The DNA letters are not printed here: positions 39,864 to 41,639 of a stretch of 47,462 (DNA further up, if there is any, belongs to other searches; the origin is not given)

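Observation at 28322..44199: A ~16 kb, 13-gene unidirectional glycan operon with pervasive stop/start overlaps and an atypical enzyme inventory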

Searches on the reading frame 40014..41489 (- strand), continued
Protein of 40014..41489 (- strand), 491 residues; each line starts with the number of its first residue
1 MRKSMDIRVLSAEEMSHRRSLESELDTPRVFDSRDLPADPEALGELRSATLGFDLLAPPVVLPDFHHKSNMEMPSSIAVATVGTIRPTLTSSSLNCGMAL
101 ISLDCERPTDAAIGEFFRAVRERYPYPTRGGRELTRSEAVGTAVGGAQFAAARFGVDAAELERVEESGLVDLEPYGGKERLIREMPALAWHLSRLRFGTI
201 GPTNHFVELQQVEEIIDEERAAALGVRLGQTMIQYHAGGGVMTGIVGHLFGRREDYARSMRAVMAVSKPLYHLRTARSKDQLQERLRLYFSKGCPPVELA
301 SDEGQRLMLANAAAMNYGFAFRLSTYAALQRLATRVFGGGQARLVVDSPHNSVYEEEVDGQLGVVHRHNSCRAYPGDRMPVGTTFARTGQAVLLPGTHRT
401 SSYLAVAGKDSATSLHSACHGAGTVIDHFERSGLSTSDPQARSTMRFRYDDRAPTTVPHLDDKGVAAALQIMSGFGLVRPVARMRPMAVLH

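Call 17: search_solved_structures(query=A1, max_evalue=0.001, show_alignments=2)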
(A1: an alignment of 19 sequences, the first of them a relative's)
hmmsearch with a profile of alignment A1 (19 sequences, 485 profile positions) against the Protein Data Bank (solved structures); distinct sequences matched with E-value up to 0.001: 9.
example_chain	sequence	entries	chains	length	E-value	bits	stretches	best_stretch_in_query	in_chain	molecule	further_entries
1uc2_A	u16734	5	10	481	8e-40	140.1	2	290-483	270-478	hypothetical protein PH1602 | tRNA-splicing ligase RtcB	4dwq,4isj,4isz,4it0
4dwr_B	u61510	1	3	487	8.3e-40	140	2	290-483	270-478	tRNA-splicing ligase RtcB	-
7lfq_A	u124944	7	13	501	9.8e-40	139.8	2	290-483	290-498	RNA-splicing ligase RtcB | tRNA-splicing ligase RtcB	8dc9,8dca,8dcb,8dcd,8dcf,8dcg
2epg_A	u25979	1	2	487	6.1e-32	114.1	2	293-484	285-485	Hypothetical protein TTHA1785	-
7p3b_A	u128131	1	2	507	8.1e-25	90.6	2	291-433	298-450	RNA-splicing ligase RtcB homolog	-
8odo_A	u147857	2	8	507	8.1e-25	90.6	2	291-433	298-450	RNA-splicing ligase RtcB homolog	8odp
8orj_A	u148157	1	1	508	8.2e-25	90.6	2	291-433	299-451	RNA-splicing ligase RtcB homolog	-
8btt_A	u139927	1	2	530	9.3e-25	90.4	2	291-433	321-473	RNA-splicing ligase RtcB homolog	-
9i8v_C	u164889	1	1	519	2.2e-24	89.2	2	290-433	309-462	RNA-splicing ligase RtcB homolog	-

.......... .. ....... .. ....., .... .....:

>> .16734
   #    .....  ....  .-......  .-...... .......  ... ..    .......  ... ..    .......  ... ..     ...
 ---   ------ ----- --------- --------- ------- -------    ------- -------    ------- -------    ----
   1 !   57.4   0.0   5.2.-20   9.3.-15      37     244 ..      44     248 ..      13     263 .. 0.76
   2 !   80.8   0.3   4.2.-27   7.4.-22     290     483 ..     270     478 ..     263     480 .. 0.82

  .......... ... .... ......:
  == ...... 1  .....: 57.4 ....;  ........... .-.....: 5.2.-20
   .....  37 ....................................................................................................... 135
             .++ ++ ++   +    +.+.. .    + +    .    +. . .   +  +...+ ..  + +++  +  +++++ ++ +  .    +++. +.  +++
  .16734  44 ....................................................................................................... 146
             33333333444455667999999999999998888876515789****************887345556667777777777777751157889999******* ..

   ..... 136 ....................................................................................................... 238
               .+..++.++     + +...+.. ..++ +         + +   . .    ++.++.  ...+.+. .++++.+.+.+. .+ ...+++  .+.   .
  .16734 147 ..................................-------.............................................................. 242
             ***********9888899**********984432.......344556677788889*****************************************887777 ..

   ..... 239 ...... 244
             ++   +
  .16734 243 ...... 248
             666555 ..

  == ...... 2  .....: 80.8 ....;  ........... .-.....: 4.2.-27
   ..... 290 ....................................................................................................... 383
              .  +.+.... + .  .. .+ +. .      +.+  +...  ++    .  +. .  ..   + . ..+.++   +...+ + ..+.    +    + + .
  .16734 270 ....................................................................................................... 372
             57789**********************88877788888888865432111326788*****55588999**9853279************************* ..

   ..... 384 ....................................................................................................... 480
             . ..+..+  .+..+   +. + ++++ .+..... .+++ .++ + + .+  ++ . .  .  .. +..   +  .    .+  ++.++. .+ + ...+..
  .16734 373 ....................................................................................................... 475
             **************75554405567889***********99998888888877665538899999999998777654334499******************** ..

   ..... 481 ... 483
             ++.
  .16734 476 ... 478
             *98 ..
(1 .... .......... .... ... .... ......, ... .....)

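Call 18: find_related_loci(query=A1, collection=genome_contigs, flank=10000)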
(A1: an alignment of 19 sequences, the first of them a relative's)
Query A1 (491 aa) in genome_contigs; peptide patterns used: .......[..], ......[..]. (x = any residue, [..] = any of these).
240 stretches matched a pattern; 182 encode a relative of the query (tblastn E <= 1e-3); the best 80 are kept; 80 distinct loci.
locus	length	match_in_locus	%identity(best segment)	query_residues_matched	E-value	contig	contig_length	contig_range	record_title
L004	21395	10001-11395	72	27-491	0e+0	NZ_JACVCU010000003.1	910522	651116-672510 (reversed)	Terrabacter sp. MAHUQ-38 spades_K_17_127_3, whole genome shotgun sequence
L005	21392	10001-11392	70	28-491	0e+0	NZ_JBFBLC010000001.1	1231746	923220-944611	Terrabacter sp. NPDC080008 NPDC080008_100_H9.ctg-0001, whole genome shotgun sequence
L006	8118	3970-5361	71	28-491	0e+0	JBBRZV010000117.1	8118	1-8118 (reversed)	MAG: Actinomycetales bacterium isolate metawrap_la5_9 metawrap_la5_9_K_1128026_L_8118_cov_21.0678, whole genome shotgun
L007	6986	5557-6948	70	28-491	0e+0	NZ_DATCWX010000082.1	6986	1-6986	MAG: Intrasporangium sp. isolate SMAG_U7422 k141_420973, whole genome shotgun sequence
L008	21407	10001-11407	71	25-491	0e+0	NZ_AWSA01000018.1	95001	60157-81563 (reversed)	Intrasporangium oryzae NRRL B-24470 contig25, whole genome shotgun sequence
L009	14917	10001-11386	70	30-491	0e+0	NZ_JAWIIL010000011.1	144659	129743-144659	Intrasporangium zincisolvens strain YIM S08009 Scaffold11, whole genome shotgun sequence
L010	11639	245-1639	68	27-491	0e+0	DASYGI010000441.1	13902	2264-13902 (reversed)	MAG TPA_asm: Pedococcus sp. isolate SMAG_U4209 k141_221652, whole genome shotgun sequence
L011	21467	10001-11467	67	3-491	0e+0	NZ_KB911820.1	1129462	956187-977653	Terracoccus sp. 273MFTsu3.1 H283DRAFT_scaffold00001.1, whole genome shotgun sequence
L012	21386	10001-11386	71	30-491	0e+0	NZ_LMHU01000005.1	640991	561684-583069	Terrabacter sp. Root181 contig_2, whole genome shotgun sequence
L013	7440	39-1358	72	52-491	0e+0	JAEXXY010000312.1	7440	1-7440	MAG: Actinomycetes bacterium isolate OH_HDB_167 k127_1099353, whole genome shotgun sequence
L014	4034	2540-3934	69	27-491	0e+0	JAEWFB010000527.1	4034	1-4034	MAG: Actinomycetes bacterium isolate OH_PBlB_168 k127_1200347, whole genome shotgun sequence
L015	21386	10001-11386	69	29-491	0e+0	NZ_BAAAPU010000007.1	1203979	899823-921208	Terrabacter lapilli strain JCM 15628 sequence07, whole genome shotgun sequence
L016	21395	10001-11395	69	27-491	0e+0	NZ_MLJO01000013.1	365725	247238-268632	Intrasporangium flavum strain MUSC 78 13, whole genome shotgun sequence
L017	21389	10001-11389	70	29-491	0e+0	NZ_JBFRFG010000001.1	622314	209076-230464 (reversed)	Terrabacter sp. 2YAF2 SCAFFOLD_0, whole genome shotgun sequence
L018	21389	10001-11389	69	29-491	0e+0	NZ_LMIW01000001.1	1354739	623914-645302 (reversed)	Terrabacter sp. Root85 contig_1, whole genome shotgun sequence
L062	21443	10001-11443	63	2-491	0e+0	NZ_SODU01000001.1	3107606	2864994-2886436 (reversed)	Kribbella pratensis strain VKM Ac-2574 Ga0310572_11, whole genome shotgun sequence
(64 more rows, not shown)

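Call 43: find_encoding_contigs(protein=P0001, flank=10000, max_places=4)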
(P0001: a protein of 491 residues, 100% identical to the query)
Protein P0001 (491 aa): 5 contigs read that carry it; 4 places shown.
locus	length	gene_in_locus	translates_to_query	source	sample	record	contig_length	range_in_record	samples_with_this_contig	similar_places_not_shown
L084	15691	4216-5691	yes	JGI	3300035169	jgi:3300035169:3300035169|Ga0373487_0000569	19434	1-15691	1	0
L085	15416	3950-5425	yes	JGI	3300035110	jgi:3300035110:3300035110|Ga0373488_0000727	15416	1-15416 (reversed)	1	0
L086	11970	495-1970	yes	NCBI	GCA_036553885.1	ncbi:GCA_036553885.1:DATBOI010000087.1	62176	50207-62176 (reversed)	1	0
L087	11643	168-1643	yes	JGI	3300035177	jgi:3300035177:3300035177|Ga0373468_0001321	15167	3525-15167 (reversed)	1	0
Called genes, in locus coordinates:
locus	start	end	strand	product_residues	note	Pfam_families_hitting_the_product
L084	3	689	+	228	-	PF00072:Response_reg, PF00196:GerE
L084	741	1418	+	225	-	PF00072:Response_reg, PF00196:GerE, PF04545:Sigma70_r4 (faint), PF08281:Sigma70_r4_2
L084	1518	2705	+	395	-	PF01041:DegT_DnrJ_EryC1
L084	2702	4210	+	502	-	PF01073:3Beta_HSD, PF01370:Epimerase, PF02719:Polysacc_synt_2, PF04321:RmlD_sub_bind, PF16363:GDP_Man_Dehyd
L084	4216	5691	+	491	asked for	PF01139:RtcB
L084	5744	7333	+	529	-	PF13483:Lactamase_B_3 (weak), PF12706:Lactamase_B_2 (weak), PF00355:Rieske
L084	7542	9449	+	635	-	-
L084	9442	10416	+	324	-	PF27840:ScmC (weak)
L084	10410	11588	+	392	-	PF13439:Glyco_transf_4, PF13579:Glyco_trans_4_4, PF13477:Glyco_trans_4_2, PF20706:GT4-conflict (weak), PF00534:Glycos_transf_1, PF13692:Glyco_trans_1_4, PF13524:Glyco_trans_1_2 (weak)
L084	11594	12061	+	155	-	-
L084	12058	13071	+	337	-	PF01636:APH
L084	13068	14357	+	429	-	PF04932:Wzy_C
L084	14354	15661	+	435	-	PF13440:Polysacc_synt_3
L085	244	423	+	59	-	PF00196:GerE (weak)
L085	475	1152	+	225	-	PF00072:Response_reg, PF00196:GerE, PF04545:Sigma70_r4 (faint), PF08281:Sigma70_r4_2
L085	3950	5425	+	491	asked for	PF01139:RtcB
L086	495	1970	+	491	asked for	PF01139:RtcB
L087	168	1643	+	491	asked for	PF01139:RtcB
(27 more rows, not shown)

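Call 57: search_protein_families(library=pfam, proteins=[L062:13158-15683:+], max_evalue=0.001)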
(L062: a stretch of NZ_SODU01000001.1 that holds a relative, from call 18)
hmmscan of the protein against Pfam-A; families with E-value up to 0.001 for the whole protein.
L062:13158-15683:+ (841 aa): 6 families
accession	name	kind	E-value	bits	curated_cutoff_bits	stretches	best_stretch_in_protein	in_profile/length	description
PF18911.6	PKD_4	-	7.8e-40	135.3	27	4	2-61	21-76/85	PKD domain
PF00801.26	PKD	-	4.3e-33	113.6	23.5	3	762-835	8-77/80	PKD domain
PF13229.12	Beta_helix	-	8.4e-25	87.7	25.9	2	278-440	2-157/158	Right handed beta helix region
PF22352.2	K319L-like_PKD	-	6.7e-14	52.1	27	1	767-839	9-84/84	K319L-like, PKD domain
PF05048.19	NosD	-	6e-10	39.3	23.6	1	351-447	60-152/212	Periplasmic copper-binding protein (NosD)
PF08329.16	ChitinaseA_N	-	0.00032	20.8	21.2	0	803-839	71-107/133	Chitinase A, N-terminal domain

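Call 67: find_encoding_contigs(protein=P0002, flank=10000, max_places=1)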
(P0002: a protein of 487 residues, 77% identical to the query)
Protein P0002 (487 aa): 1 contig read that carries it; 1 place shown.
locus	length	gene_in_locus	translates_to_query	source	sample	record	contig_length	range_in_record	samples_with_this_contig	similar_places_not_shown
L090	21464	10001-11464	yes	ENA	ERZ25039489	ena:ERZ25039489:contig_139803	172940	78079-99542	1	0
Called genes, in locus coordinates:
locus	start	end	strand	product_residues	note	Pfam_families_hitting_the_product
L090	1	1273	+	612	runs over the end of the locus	-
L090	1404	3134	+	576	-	-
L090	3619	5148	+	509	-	PF22842:Pel9A-like_beta_helix, PF05048:NosD, PF13229:Beta_helix, PF22842:Pel9A-like_beta_helix (weak)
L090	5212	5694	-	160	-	-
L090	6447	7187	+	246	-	PF00072:Response_reg, PF13518:HTH_28 (faint), PF00196:GerE, PF04545:Sigma70_r4 (weak), PF08281:Sigma70_r4_2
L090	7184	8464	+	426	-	PF01041:DegT_DnrJ_EryC1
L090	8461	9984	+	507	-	PF13727:CoA_binding_3 (weak), PF01073:3Beta_HSD, PF01370:Epimerase, PF02719:Polysacc_synt_2, PF04321:RmlD_sub_bind, PF16363:GDP_Man_Dehyd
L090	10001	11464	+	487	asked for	PF01139:RtcB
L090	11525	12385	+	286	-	PF13483:Lactamase_B_3 (weak), PF12706:Lactamase_B_2 (weak)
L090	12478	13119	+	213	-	PF25451:SCP2_Rv3818 (weak), PF00355:Rieske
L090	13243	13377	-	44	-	-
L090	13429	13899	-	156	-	-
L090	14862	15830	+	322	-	PF27840:ScmC (weak)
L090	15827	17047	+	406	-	PF13439:Glyco_transf_4, PF13477:Glyco_trans_4_2, PF13579:Glyco_trans_4_4, PF20706:GT4-conflict (weak), PF13524:Glyco_trans_1_2 (faint), PF00534:Glycos_transf_1, PF13692:Glyco_trans_1_4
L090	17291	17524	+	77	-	-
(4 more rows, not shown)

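Call 74: search_protein_families(library=padloc, proteins=[window:40014-41489:-], max_evalue=0.001)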
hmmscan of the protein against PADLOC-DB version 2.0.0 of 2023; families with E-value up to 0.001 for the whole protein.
window:40014-41489:- (491 aa): 0 families
